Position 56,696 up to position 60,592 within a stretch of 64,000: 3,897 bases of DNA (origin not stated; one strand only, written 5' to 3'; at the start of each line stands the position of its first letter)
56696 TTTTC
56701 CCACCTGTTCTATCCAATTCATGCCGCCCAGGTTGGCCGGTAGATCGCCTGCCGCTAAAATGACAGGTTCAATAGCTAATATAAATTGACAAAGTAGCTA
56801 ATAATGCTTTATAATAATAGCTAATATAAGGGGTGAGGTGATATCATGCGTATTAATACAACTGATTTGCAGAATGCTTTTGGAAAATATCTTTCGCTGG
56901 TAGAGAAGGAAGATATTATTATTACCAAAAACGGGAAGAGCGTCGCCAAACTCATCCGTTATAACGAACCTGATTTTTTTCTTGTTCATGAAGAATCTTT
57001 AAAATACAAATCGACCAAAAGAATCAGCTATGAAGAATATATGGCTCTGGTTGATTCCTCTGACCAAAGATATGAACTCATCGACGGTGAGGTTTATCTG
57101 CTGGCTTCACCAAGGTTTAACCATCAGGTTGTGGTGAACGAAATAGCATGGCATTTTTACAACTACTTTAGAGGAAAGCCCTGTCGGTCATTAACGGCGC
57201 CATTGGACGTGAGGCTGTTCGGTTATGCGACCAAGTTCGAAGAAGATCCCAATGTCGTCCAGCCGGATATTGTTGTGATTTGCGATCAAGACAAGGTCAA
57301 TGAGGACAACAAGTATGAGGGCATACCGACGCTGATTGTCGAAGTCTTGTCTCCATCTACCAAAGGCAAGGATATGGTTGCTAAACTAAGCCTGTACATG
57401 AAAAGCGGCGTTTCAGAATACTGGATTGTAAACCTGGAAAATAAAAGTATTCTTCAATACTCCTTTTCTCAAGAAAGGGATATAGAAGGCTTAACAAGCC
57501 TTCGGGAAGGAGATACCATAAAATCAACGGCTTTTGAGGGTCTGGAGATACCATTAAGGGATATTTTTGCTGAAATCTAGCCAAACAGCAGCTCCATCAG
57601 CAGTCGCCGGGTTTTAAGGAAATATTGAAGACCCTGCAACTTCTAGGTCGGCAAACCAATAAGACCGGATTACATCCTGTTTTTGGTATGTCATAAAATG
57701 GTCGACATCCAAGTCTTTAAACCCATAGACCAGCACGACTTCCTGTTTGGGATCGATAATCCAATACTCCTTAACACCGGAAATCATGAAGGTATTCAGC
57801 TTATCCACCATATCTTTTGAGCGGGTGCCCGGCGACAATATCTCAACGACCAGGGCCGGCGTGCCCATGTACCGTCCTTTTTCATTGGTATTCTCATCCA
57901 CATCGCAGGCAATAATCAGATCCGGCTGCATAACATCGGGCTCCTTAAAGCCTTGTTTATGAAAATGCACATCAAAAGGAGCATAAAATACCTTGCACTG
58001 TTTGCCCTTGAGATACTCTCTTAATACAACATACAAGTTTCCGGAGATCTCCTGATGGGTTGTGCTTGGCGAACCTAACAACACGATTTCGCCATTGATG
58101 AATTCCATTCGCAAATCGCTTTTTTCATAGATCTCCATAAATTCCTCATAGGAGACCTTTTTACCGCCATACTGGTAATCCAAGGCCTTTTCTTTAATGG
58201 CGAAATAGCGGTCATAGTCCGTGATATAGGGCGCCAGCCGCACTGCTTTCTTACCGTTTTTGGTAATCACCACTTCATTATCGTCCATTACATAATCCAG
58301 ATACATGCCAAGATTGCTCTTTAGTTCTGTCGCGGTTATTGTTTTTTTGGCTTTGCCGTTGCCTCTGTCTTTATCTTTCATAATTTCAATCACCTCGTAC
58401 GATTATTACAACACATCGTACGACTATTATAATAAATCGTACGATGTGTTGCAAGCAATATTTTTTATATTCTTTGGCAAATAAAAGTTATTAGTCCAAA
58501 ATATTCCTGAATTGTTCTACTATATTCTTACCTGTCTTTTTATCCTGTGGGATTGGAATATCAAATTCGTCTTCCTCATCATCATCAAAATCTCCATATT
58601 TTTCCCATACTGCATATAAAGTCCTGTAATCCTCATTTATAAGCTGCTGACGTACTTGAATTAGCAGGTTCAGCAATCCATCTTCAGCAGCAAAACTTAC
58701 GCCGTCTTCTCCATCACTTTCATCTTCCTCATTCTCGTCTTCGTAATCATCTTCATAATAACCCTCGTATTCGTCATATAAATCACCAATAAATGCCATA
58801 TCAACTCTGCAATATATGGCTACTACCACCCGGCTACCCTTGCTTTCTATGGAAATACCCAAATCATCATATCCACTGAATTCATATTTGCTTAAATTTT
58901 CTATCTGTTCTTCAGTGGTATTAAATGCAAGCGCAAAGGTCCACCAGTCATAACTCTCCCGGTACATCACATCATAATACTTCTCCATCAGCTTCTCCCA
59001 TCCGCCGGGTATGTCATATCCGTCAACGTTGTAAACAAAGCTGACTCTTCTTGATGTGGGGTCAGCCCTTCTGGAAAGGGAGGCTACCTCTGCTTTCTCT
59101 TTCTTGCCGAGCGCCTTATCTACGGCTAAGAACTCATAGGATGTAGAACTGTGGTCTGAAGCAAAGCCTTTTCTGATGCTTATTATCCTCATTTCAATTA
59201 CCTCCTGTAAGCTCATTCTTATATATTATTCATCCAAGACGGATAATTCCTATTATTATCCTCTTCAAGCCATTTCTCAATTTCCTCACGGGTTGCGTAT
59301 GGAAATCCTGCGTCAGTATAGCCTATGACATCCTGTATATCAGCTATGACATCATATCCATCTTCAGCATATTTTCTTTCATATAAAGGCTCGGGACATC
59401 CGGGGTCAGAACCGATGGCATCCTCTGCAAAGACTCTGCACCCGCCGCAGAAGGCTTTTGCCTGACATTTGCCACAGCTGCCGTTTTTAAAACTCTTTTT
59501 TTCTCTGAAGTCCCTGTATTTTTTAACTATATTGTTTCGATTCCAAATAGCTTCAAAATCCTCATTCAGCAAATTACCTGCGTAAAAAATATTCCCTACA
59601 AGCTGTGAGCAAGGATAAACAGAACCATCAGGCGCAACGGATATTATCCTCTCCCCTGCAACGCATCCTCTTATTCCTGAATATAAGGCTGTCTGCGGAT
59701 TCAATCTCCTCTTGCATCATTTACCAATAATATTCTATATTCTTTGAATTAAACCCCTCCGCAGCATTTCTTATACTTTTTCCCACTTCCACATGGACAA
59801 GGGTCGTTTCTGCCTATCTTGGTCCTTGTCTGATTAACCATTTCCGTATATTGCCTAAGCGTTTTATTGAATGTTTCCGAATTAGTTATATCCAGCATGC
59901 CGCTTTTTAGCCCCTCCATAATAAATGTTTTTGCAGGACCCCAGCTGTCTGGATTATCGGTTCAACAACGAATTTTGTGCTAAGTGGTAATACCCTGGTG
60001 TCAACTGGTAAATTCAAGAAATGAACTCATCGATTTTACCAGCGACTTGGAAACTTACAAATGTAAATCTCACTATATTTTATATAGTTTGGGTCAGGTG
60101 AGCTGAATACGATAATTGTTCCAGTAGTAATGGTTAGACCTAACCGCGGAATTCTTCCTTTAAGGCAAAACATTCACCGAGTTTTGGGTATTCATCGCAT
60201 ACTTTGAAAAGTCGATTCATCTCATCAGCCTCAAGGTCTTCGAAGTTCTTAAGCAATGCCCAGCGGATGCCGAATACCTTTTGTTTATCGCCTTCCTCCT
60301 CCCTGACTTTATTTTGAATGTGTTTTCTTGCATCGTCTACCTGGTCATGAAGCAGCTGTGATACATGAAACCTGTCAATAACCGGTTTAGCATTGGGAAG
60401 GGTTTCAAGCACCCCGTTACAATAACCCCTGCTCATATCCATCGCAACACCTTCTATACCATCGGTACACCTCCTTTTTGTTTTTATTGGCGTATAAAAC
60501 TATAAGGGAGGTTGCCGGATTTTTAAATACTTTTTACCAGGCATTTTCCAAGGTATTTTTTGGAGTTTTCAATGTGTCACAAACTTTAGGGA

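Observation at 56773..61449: Three paralogous single-chain Phd/YefM-domain::Uma2-nuclease fusion genes clustered in 4.7 kb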

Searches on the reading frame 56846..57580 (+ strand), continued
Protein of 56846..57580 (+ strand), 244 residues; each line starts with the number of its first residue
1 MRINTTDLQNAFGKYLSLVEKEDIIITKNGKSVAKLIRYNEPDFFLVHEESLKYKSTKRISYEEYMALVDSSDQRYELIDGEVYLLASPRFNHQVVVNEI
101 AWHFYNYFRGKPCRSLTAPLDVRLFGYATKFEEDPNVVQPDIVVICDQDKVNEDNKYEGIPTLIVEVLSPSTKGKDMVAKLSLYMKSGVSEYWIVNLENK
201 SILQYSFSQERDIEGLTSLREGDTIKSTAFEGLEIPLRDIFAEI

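Call 71: search_protein_families(library=pfam, proteins=[L005:9388-10260:-, L027:1122-1673:-, L001:7144-7482:+, L015:9788-11119:-, L001:2106-3464:-, L002:1980-3173:-, L003:439-1347:+, L003:4751-5833:-, L023:4436-4936:-], max_evalue=0.0001)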
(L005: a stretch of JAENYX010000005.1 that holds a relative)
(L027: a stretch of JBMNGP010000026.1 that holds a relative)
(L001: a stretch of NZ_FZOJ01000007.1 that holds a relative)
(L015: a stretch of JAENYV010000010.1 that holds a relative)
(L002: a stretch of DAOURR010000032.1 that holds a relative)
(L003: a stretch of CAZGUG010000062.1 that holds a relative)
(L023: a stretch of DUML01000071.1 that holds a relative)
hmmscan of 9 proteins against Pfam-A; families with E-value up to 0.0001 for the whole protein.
L005:9388-10260:- (290 aa): 3 families
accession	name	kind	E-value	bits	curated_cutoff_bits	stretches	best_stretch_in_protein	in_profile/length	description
PF00005.33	ABC_tran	-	8e-28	98.2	25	1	25-165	1-137/137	ABC transporter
PF13304.12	AAA_21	-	1.9e-08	35.1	27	1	155-198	256-302/304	AAA domain, putative AbiEii toxin, Type IV TA system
PF02463.25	SMC_N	-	2.2e-05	24.4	40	0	111-205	117-207/220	RecF/RecN/SMC N terminal domain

L027:1122-1673:- (183 aa): 3 families
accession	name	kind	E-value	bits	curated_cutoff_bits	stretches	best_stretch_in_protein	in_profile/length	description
PF08281.18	Sigma70_r4_2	-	4.8e-18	65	25.7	1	119-171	2-54/54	Sigma-70, region 4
PF04542.20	Sigma70_r2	-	8e-17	61.2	24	1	23-89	1-69/71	Sigma-70 region 2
PF04545.22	Sigma70_r4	-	2.6e-11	43.3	24.1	1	124-173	1-50/50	Sigma-70, region 4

L001:7144-7482:+ (112 aa): 1 family
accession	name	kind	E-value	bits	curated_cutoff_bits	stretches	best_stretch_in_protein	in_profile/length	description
PF03551.20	PadR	-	1.3e-24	86.4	27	1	16-90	1-75/75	Transcriptional regulator PadR-like family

L015:9788-11119:- (443 aa): 1 family
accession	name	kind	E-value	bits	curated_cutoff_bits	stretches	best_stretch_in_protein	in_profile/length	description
PF00079.25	Serpin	-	1.4e-77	261.9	27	1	65-443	3-370/370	Serpin (serine protease inhibitor)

L001:2106-3464:- (452 aa): 2 families
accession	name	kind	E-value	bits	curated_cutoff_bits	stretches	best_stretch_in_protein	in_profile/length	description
PF01554.23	MatE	-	4.2e-51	173.3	24.9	2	22-183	1-161/161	MatE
PF01943.22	Polysacc_synt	-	8.9e-08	32.3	28.2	0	71-294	53-263/274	Polysaccharide biosynthesis protein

L002:1980-3173:- (397 aa): 3 families
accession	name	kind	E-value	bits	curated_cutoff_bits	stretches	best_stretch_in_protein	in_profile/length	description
PF16576.10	HlyD_D23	-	7.2e-23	81.4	30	1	87-315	17-214/214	Barrel-sandwich domain of CusB or HlyD membrane-fusion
PF13437.12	HlyD_3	-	6.6e-14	53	22.2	1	211-312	1-106/106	HlyD family secretion protein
PF13533.13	Biotin_lipoyl_2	-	2.9e-08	33.8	29.8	1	90-121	1-32/32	Biotin-lipoyl like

L003:439-1347:+ (302 aa): 1 family
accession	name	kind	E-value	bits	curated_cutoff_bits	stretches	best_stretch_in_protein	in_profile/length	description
PF00882.24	Zn_dep_PLPC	-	4.2e-15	56.5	26.8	1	36-164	1-127/167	Zinc dependent phospholipase C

L003:4751-5833:- (360 aa): 2 families
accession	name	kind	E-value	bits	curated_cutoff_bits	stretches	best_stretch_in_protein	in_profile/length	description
PF00877.26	NLPC_P60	-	3.8e-28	98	23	1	252-357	1-105/105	NlpC/P60 family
PF00395.25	SLH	-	9.5e-15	54.7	20.8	2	161-203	2-43/44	S-layer homology domain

L023:4436-4936:- (166 aa): 4 families
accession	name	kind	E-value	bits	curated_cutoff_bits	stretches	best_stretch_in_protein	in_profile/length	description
PF01047.28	MarR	-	9.5e-12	45.1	24.6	1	54-112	1-58/59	MarR family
PF12802.13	MarR_2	-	1.2e-08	35.4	27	1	53-111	2-60/61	MarR family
PF13463.12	HTH_27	-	3e-08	34.3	22.2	1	54-117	1-64/68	Winged helix DNA-binding domain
PF22381.2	Staph_reg_Sar_Rot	-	1.1e-06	29.1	27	1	49-124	7-81/85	Transcriptional regulator SarA/Rot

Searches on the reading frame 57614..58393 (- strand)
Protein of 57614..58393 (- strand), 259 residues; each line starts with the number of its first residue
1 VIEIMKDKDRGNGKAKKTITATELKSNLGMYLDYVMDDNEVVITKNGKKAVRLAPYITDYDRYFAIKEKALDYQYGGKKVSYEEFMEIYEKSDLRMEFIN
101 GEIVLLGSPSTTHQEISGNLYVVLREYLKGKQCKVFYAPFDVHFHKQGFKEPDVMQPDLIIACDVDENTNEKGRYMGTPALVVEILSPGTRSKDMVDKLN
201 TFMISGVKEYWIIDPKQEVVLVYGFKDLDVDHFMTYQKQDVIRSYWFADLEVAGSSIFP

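Call 3: search_protein_families(library=pfam, proteins=[window:57614-58393:-], max_evalue=1)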
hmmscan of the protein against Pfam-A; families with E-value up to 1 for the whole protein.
window:57614-58393:- (259 aa): 3 families
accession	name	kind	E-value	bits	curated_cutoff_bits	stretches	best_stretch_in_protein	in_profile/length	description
PF05685.18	Uma2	-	1.3e-28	100.1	27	1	83-224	2-140/172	Putative restriction endonuclease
PF02604.26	PhdYeFM_antitox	-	3.8e-08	33.4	29.8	1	17-69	2-53/74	Antitoxin Phd_YefM, type II toxin-antitoxin system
PF09453.15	HIRA_B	-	0.14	12.4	21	1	41-49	4-12/23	HIRA B motif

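Call 4: search_protein_families(library=ncbifam, proteins=[window:57614-58393:-], max_evalue=1)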
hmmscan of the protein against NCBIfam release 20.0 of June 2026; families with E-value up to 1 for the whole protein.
window:57614-58393:- (259 aa): 4 families
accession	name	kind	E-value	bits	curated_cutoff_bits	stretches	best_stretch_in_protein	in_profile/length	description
TIGR01552.1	phd_fam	subfamily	1.9e-08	33.5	20.8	1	18-56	1-39/53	type II toxin-antitoxin system prevent-host-death family antitoxin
NF033945.1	AcrIIA2_fam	subfamily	0.1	12.8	40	1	20-74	18-73/118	AcrIIA2 family anti-CRISPR protein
TIGR01452.1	PGP_euk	subfamily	0.11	11.9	201.95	1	159-220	161-224/279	phosphoglycolate/pyridoxal phosphate family phosphatase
NF050147.1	aminopyruv_ApyO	equivalog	0.14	10.8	525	1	122-158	314-350/444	RiPP biosynthesis cytochrome P450 ApyO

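Call 27: find_homologous_proteins(query=window:57614-58393:-, max_evalue=0.00001)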
Query window:57614-58393:- (259 aa): 2643 proteins with E <= 0.00001 among 2936 candidates; the best 120 are listed.
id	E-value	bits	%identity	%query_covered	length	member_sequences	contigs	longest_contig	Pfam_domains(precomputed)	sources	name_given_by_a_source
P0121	1.8e-159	547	95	98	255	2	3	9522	PF05685.19,PF02604.27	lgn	-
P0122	3.1e-155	533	92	97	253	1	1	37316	PF05685.19,PF02604.27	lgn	-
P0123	4.4e-148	509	89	98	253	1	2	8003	PF05685.19,PF02604.27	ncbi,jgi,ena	jgi:prevent-host-death family protein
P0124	5.3e-146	503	87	98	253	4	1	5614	PF05685.19,PF02604.27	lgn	-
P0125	6.3e-145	499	87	94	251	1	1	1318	PF05685.19,PF02604.27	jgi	jgi:prevent-host-death family protein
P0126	8.8e-145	499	85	97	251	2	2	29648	PF05685.19,PF02604.27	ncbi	-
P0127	1.0e-143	495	85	98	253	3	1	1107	PF05685.19,PF02604.27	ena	-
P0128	5.1e-143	493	85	97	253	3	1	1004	PF05685.19,PF02604.27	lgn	-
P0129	2.6e-142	491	84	97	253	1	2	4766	PF05685.19,PF02604.27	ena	-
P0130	2.8e-141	487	83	98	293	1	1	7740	PF05685.19,PF02604.27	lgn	-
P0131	4.7e-141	486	82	97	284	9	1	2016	PF05685.19,PF02604.27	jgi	jgi:prevent-host-death family protein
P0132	2.7e-140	484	83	98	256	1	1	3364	PF05685.19,PF02604.27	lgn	-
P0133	4.4e-140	483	84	98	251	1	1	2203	PF05685.19,PF02604.27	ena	-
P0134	6.4e-140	483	82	98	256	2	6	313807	PF05685.19,PF02604.27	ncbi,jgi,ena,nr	ncbi:MAG: prevent-host-death protein [Gracilibacter sp. BRH_c7a]|nr:MAG: prevent-host-death protein 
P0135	2.8e-139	481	81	97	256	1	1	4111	PF05685.19,PF02604.27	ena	-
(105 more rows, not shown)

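Call 35: search_protein_families(library=padloc, proteins=[window:57614-58393:-], max_evalue=0.1)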
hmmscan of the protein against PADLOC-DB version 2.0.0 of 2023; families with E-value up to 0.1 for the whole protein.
window:57614-58393:- (259 aa): 5 families
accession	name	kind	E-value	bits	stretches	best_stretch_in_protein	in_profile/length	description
PDLC04832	PDC-S03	-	1.5e-56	189.1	1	78-258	7-186/188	-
PDLC04834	PDC-S03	-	1.2e-36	124.2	1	78-258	7-182/184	-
PDLC04833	PDC-S03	-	8.8e-32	108.2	1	77-258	21-203/207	-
PDLC04835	PDC-S03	-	1.8e-16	58.3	1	77-258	6-200/207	-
PDLC04943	PDC-S17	-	1.9e-06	25.5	1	81-250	24-170/199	-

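Call 36: search_protein_families(library=phrogs, proteins=[window:57614-58393:-], max_evalue=0.1)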
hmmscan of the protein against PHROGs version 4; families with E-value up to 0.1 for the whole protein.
window:57614-58393:- (259 aa): 3 families
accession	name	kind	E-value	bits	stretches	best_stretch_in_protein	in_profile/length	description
phrog_16228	-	unknown function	5.3e-40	138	1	86-243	14-165/187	-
phrog_10078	-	unknown function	0.013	16.6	1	17-51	2-38/87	-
phrog_31964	-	unknown function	0.087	13.9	0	18-57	7-46/90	-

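Call 45: find_encoding_contigs(protein=P0121, flank=6000, max_places=3)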
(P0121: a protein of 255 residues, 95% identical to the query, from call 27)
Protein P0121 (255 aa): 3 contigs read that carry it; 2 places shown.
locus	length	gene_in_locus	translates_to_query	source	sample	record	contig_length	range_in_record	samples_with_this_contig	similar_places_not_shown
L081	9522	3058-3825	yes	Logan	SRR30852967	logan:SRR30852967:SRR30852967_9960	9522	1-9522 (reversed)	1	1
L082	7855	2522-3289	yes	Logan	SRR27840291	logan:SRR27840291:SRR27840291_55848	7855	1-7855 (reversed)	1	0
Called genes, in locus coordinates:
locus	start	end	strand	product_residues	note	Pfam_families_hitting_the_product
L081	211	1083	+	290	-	PF00005:ABC_tran, PF13304:AAA_21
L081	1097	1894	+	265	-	PF12679:ABC2_membrane_2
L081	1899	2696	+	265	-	PF12679:ABC2_membrane_2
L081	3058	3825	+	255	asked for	PF02604:PhdYeFM_antitox, PF05685:Uma2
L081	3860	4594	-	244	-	PF02604:PhdYeFM_antitox (weak), PF05685:Uma2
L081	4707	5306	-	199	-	PF00440:TetR_N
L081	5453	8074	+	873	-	PF01326:PPDK_N, PF27448:Rph_4th, PF00391:PEP-utilizers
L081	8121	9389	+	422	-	PF05977:MFS_3, PF07690:MFS_1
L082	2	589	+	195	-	?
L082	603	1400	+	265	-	PF12679:ABC2_membrane_2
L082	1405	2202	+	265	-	PF12679:ABC2_membrane_2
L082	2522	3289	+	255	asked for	PF02604:PhdYeFM_antitox, PF05685:Uma2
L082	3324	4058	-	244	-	PF02604:PhdYeFM_antitox (weak), PF05685:Uma2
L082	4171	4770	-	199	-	PF00440:TetR_N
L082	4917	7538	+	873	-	PF01326:PPDK_N, PF27448:Rph_4th, PF00391:PEP-utilizers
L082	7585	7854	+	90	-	?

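Call 46: find_encoding_contigs(protein=P0134, flank=4000, max_places=2)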
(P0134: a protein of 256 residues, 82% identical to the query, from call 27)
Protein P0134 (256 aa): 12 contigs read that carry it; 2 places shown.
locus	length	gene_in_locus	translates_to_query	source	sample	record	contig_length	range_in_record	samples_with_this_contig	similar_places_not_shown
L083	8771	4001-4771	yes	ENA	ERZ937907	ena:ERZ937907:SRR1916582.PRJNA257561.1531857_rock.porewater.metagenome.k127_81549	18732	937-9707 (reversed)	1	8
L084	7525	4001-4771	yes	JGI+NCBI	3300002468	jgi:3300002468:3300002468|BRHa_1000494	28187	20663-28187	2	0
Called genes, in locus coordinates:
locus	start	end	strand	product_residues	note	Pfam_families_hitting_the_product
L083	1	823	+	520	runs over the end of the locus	PF14903:WG_beta_rep (weak)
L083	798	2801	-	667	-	PF04879:Molybdop_Fe4S4, PF00384:Molybdopterin, PF01568:Molydop_binding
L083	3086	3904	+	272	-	PF01261:AP_endonuc_2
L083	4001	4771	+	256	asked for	PF02604:PhdYeFM_antitox, PF05685:Uma2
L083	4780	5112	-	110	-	PF03734:YkuD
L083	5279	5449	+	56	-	-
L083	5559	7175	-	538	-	PF00083:Sugar_tr, PF06609:TRI12, PF07690:MFS_1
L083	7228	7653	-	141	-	PF22381:Staph_reg_Sar_Rot, PF12802:MarR_2, PF01047:MarR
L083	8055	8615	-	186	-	PF00589:Phage_integrase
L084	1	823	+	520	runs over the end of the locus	PF14903:WG_beta_rep (weak)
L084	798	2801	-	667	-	PF04879:Molybdop_Fe4S4, PF00384:Molybdopterin, PF01568:Molydop_binding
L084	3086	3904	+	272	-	PF01261:AP_endonuc_2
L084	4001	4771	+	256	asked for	PF02604:PhdYeFM_antitox, PF05685:Uma2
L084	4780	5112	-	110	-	PF03734:YkuD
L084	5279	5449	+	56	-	-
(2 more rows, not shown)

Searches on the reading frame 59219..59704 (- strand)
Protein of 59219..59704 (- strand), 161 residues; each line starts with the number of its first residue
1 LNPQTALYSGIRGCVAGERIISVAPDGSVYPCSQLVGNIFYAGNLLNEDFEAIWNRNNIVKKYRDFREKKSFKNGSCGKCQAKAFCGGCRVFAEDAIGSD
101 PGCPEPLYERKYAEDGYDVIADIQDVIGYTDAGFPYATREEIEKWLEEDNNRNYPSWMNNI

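Call 3: search_protein_families(library=pfam, proteins=[window:59219-59704:-], max_evalue=1)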
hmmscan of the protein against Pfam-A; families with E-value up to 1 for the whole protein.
window:59219-59704:- (161 aa): 2 families
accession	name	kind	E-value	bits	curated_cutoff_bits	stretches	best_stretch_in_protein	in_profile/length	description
PF13186.11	SPASM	-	1.6e-11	44.8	21.5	1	14-81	1-67/67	Iron-sulfur cluster-binding domain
PF07975.18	C1_4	-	0.026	15.2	28.9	1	74-103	25-53/55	TFIIH C1-like domain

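Call 4: search_protein_families(library=ncbifam, proteins=[window:59219-59704:-], max_evalue=1)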
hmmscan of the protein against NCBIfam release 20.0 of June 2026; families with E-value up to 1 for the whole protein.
window:59219-59704:- (161 aa): 48 families (the best 25 are shown)
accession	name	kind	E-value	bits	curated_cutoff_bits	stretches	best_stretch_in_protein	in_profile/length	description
TIGR04085.1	rSAM_more_4Fe4S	domain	8.7e-14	51.7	27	1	14-94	1-79/93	SPASM domain-containing protein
TIGR04545.1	rSAM_ahbD_hemeb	equivalog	1.6e-13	50.9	500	1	10-98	245-326/339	heme b synthase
TIGR04055.1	rSAM_NirJ2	equivalog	5.7e-13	49.1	500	1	12-93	234-307/326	putative heme d1 biosynthesis radical SAM protein NirJ2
NF040492.1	not_ScfB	exception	1.4e-12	47.2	855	1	5-90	337-416/450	ScfB-related radical SAM/SPASM orphan maturase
TIGR03974.1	rSAM_six_Cys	equivalog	2.1e-11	43.3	425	1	8-91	341-418/451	thioether cross-link-forming SCIFF peptide maturase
NF050035.1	rSAM_WgK_link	exception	2.9e-11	43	650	1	13-97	268-351/367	radical SAM/SPASM peptide maturase WgkB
TIGR04163.1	rSAM_cobopep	equivalog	4.3e-10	38.9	375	1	7-91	307-389/428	peptide-modifying radical SAM enzyme CbpB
TIGR04133.1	rSAM_w_lipo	hypoth_equivalog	6.4e-10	38.5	425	1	14-93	261-334/350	TIGR04133 family radical SAM/SPASM protein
TIGR03962.1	mycofact_rSAM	equivalog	1.4e-09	37.6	265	1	9-90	236-314/339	mycofactocin radical SAM maturase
TIGR04340.1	rSAM_ACGX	hypoth_equivalog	1.2e-08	34.6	400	1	12-97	251-327/341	radical SAM/SPASM domain protein, ACGX system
TIGR04053.2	TIGR04053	equivalog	1.5e-08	34.3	395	1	13-103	275-362/366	TIGR04053 family radical SAM/SPASM domain-containing protein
NF045574.1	sacti_mat_StsB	exception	9.1e-07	28.1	625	1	12-91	317-397/466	StsB family radical SAM/SPASM domain sactipeptide maturase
NF047865.1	rSAM_PapB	equivalog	1.7e-06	27.5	340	1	11-89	244-316/330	PapB family radical SAM/SPASM ranthipeptide maturase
NF012164.0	AlbA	equivalog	1.7e-06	26.8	850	1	13-91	337-413/442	subtilosin maturase AlbA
NF041298.1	rSAM_mat_DynA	equivalog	1.8e-06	27.2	450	1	17-92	253-324/356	dynobactin maturation radical SAM/SPASM protein DynA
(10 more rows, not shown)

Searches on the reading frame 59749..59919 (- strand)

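Call 3: search_protein_families(library=pfam, proteins=[window:59749-59919:-], max_evalue=1)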
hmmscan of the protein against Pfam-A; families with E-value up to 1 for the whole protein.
window:59749-59919:- (56 aa): 1 family
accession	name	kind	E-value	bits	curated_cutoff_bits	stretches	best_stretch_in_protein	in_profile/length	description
PF02810.21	SEC-C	-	3e-11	43.4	20.4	1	37-54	1-18/19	SEC-C motif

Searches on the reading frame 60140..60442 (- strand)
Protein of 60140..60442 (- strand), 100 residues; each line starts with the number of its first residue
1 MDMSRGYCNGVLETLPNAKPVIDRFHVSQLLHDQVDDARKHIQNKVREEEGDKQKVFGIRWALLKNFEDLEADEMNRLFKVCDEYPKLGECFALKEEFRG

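Call 3: search_protein_families(library=pfam, proteins=[window:60140-60442:-], max_evalue=1)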
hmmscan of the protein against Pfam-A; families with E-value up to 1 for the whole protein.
window:60140-60442:- (100 aa): 1 family
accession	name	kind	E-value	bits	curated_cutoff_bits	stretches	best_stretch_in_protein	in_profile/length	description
PF01610.23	DDE_Tnp_ISL3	-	1.7e-23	84.1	23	1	1-99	60-156/240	Transposase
